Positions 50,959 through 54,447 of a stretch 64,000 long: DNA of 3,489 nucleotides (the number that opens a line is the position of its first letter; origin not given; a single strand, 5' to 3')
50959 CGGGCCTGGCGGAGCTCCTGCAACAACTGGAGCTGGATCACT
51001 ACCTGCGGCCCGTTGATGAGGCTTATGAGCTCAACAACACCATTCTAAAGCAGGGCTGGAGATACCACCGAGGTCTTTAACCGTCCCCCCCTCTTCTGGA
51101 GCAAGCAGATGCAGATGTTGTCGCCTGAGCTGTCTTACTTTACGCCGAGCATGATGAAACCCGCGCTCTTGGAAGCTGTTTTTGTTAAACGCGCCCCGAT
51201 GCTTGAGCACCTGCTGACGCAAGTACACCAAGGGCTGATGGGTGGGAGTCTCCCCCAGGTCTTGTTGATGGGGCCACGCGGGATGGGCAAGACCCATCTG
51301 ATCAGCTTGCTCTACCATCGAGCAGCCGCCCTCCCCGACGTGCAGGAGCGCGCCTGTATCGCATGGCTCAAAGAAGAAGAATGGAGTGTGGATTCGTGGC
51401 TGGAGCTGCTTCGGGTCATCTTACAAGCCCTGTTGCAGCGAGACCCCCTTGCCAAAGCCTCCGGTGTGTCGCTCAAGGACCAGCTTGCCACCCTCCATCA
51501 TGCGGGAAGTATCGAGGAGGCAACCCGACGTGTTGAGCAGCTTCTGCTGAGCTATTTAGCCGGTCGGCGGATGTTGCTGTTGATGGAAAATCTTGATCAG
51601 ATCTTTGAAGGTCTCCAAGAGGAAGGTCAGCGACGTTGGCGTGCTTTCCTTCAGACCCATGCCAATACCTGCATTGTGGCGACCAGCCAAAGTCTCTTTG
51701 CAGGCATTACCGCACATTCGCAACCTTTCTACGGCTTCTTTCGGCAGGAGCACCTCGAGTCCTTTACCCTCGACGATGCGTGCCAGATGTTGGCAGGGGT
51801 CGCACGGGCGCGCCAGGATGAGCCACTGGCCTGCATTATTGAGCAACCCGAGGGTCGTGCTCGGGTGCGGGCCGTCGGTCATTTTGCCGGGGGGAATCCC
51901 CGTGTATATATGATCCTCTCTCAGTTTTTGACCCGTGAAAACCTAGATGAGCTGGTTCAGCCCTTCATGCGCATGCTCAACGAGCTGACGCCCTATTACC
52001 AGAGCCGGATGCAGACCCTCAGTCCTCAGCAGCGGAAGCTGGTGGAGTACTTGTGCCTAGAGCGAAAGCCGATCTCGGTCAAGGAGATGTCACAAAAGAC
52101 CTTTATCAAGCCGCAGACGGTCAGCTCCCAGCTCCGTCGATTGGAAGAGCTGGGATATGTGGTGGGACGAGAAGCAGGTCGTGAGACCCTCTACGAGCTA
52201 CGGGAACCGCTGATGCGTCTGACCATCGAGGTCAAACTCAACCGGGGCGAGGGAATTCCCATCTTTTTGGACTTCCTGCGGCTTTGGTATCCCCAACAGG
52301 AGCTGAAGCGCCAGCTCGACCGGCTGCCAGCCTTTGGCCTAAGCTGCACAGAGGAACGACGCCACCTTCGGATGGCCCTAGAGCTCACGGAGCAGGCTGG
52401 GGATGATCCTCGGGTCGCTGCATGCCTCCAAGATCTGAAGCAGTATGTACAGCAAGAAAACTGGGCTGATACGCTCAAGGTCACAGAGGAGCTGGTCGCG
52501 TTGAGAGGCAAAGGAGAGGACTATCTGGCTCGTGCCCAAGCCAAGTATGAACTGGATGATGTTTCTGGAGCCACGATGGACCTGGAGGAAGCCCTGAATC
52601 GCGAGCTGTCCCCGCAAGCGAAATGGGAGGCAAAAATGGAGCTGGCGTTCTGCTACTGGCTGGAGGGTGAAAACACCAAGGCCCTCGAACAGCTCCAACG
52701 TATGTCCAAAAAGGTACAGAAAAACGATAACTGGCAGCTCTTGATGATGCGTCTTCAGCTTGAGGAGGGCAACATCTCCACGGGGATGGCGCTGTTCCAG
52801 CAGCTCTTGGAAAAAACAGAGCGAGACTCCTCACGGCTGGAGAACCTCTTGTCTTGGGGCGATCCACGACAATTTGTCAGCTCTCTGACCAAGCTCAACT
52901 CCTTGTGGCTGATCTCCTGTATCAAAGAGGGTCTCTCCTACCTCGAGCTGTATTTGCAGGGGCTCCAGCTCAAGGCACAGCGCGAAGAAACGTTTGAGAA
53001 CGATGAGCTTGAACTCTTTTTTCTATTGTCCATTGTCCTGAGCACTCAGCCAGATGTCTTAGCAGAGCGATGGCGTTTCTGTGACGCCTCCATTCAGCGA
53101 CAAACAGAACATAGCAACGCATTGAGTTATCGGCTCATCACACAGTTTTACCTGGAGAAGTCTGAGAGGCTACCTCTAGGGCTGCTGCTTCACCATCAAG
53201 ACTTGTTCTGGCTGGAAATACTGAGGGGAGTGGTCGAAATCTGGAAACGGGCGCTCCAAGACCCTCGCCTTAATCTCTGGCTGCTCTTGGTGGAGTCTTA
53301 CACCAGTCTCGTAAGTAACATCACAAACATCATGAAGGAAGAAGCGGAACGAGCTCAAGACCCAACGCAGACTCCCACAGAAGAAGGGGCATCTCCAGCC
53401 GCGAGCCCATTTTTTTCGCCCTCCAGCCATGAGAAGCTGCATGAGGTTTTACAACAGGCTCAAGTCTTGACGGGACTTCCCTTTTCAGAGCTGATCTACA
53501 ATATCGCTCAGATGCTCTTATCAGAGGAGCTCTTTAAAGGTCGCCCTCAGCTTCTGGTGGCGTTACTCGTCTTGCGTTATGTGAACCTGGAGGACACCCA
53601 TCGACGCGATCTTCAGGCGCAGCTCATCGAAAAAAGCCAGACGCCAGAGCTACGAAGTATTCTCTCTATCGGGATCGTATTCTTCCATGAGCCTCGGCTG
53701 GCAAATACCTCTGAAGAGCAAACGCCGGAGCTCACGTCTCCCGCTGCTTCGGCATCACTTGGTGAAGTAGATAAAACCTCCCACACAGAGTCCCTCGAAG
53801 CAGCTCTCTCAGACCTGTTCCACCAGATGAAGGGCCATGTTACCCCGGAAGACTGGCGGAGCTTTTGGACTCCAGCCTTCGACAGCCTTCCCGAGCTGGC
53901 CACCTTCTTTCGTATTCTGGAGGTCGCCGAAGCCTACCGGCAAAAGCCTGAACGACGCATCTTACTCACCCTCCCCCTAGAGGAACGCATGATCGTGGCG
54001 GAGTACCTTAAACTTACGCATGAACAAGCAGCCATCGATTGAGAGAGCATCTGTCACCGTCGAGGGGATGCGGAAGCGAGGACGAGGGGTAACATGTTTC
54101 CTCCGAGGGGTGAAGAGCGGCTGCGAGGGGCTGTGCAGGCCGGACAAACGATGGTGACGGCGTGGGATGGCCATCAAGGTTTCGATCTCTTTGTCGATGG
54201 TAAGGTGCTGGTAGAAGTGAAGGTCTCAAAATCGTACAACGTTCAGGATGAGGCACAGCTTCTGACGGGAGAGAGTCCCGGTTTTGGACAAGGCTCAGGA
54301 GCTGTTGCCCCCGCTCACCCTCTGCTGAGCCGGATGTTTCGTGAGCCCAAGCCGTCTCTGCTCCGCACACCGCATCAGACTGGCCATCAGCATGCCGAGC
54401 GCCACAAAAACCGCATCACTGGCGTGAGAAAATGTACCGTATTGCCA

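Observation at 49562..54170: Recombinase-less 4.35-kb cassette inserted at the 5' end of maf, bounded by 130-bp direct repeats, carrying a two-ATPase module behind paired palindromic operators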

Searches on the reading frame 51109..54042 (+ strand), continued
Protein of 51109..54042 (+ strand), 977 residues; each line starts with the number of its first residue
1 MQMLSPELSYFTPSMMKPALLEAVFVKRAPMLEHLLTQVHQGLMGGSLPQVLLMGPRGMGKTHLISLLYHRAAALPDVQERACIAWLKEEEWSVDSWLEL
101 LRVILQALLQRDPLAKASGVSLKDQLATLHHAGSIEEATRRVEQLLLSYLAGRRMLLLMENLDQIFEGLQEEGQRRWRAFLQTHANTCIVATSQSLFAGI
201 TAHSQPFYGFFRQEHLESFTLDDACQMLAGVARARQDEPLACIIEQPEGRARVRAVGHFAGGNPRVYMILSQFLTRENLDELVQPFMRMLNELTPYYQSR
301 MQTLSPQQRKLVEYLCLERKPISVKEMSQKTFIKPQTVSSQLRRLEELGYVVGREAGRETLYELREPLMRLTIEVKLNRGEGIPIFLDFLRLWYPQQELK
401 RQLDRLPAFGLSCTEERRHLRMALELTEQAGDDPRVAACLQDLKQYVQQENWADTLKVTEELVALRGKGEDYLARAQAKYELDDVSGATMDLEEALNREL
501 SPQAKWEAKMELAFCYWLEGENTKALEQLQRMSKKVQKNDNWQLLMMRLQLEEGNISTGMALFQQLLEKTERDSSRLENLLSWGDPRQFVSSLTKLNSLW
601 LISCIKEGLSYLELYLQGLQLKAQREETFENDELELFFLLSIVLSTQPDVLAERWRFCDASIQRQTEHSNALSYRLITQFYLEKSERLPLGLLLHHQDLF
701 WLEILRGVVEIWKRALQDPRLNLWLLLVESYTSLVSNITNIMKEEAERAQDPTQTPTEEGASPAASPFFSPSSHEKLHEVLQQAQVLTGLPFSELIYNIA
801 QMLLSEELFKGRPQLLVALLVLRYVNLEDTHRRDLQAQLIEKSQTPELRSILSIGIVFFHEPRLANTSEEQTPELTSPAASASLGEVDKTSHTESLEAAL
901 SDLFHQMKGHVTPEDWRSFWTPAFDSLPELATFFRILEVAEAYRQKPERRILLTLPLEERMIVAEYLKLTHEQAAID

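Call 47: search_protein_families(library=pfam, proteins=[P0002], max_evalue=0.01)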
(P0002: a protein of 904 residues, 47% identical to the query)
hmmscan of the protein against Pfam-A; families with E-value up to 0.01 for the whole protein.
P0002 (904 aa): 8 families
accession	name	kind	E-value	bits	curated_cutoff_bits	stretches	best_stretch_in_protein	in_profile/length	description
PF13191.12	AAA_16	-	6.8e-10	40.1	32.6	1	25-183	2-159/167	AAA ATPase domain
PF12802.13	MarR_2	-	5.9e-07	30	27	1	315-353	13-53/61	MarR family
PF24883.2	NPHP3_N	-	7.9e-05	23.3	24.8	1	47-174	20-139/164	Nephrocystin 3, N-terminal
PF24389.1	ORC-CDC6-like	-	0.00016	21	27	1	9-70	4-54/571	ORC-CDC6-like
PF21248.3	SoFic-like_C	-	0.00025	21.6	27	1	323-361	33-71/76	Protein adenylyltransferase SoFic-like, C-terminal domain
PF07719.23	TPR_2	-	0.00043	20.6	27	0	468-499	1-32/34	Tetratricopeptide repeat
PF13401.12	AAA_22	-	0.0015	19.3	27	0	49-133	6-65/130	AAA domain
PF01047.28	MarR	-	0.0094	16.3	24.6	0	318-350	15-47/59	MarR family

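Call 80: predict_structure(alignment_id=A3)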
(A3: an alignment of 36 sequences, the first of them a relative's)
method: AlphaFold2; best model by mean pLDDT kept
length: 977 residues; sequences in the alignment: 36
mean_pLDDT: 70.5   pTM: 0.50
mean pLDDT of the five models: 70.5, 70.0, 67.2, 65.2, 64.1
residues with pLDDT >= 90: 154; 70-90: 408; 50-70: 216; < 50: 199
segments of 3 or more residues with pLDDT < 50: 1-4, 8-10, 196-217, 684-731, 754-769, 786-790, 796-827, 846-848, 850-911
pLDDT, mean of each block of 10 residues (from residue 1): 46 76 71 83 67 63 88 88 87 85 90 67 78 84 88 88 83 76 76 57 37 48 82 79 90 85 68 66 65 68 86 85 92 93 89 88 81 75 81 87 80 81 88 87 93 96 95 97 96 97 92 90 90 82 85 76 83 78 69 57 62 81 81 75 70 74 63 62 46 40 44 36 42 55 60 45 43 62 51 48 41 45 48 57 51 45 36 32 33 38 37 61 63 78 83 83 76 55
secondary structure, 60 per line:
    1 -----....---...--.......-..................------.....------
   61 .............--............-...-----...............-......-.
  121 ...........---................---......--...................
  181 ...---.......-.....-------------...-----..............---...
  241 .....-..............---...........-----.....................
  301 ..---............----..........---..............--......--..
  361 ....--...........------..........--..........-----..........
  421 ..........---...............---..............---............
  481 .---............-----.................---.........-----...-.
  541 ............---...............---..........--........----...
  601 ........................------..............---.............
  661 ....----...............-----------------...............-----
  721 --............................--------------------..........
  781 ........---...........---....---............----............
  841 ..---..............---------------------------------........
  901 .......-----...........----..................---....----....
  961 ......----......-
elements in order (helices of 4 or more, strands of 3 or more residues): H6-9 H18-24 H26-43 E50-54 H61-73 H76-81 E82-87 H97-111 H113-118 H120-131 H135-150 E154-159 H162-183 E187-193 H195-199 H221-234 H238-245 H247-260 H264-274 H280-302 H306-317 H324-331 H335-348 E351-356 E359-364 H367-377 H384-393 H396-405 H411-430 H434-448 H452-465 H469-481 H485-496 H502-518 H522-530 H540-552 H556-570 H574-583 H586-593 H598-624 H631-644 H648-664 H669-683 H701-715 H723-750 H771-788 H792-802 H806-809 H813-824 H829-842 H846-859 H893-907 H913-923 H928-945 H949-952 H957-966 H971-976

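Call 100: search_protein_families(library=padloc, alignment_id=A3, max_evalue=0.00001)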
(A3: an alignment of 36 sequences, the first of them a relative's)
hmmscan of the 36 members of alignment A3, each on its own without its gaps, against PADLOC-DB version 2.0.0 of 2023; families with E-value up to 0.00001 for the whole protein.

A. member 1, P0001 (977 aa): 1 family
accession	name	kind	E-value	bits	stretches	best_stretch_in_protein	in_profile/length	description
PDLC01438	Csa3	-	1.4e-07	29.9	1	302-442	144-250/305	"CAS-I,CAS-II,CAS-III,CAS-IV,CAS-V,CAS-VI; associated_signaling"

B. families by the number of members that match (of 36 scanned): 10 families
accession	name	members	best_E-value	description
PDLC01438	Csa3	35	2.2e-10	"CAS-I,CAS-II,CAS-III,CAS-IV,CAS-V,CAS-VI; associated_signaling"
PDLC01720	Csa3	15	2.6e-08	Csa3_1_CAS-I-II-III-IV-V-VI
PDLC01172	TPR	4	3.1e-09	TPR repeats containing protein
PDLC01879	CARF3--CARF_TM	4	7e-07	-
PDLC01434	CasR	3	5.1e-09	"CAS-I,CAS-II,CAS-III,CAS-IV,CAS-V,CAS-VI; associated_signaling"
PDLC01268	CasR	3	4.1e-08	"CAS-I,CAS-II,CAS-III,CAS-IV,CAS-V,CAS-VI; associated_signaling"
PDLC01092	C3a198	2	3.6e-08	TPR protein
PDLC01171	TPR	2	4.7e-08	TPR repeats containing protein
PDLC01101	PrimPol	2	8.4e-07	adaptation polymerase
PDLC01870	CARF3--CARF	1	7.7e-06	-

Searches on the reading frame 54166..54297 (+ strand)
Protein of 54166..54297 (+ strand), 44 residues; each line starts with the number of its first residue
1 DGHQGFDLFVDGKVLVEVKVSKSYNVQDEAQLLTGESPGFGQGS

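Call 47: search_protein_families(library=pfam, proteins=[window:54166-54297:+], max_evalue=0.01)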
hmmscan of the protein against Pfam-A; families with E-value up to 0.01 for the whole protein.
window:54166-54297:+ (44 aa): 1 family
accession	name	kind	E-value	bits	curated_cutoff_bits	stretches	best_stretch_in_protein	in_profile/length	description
PF13366.12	PDDEXK_3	-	0.0025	18.6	22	1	6-34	63-91/117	PD-(D/E)XK nuclease superfamily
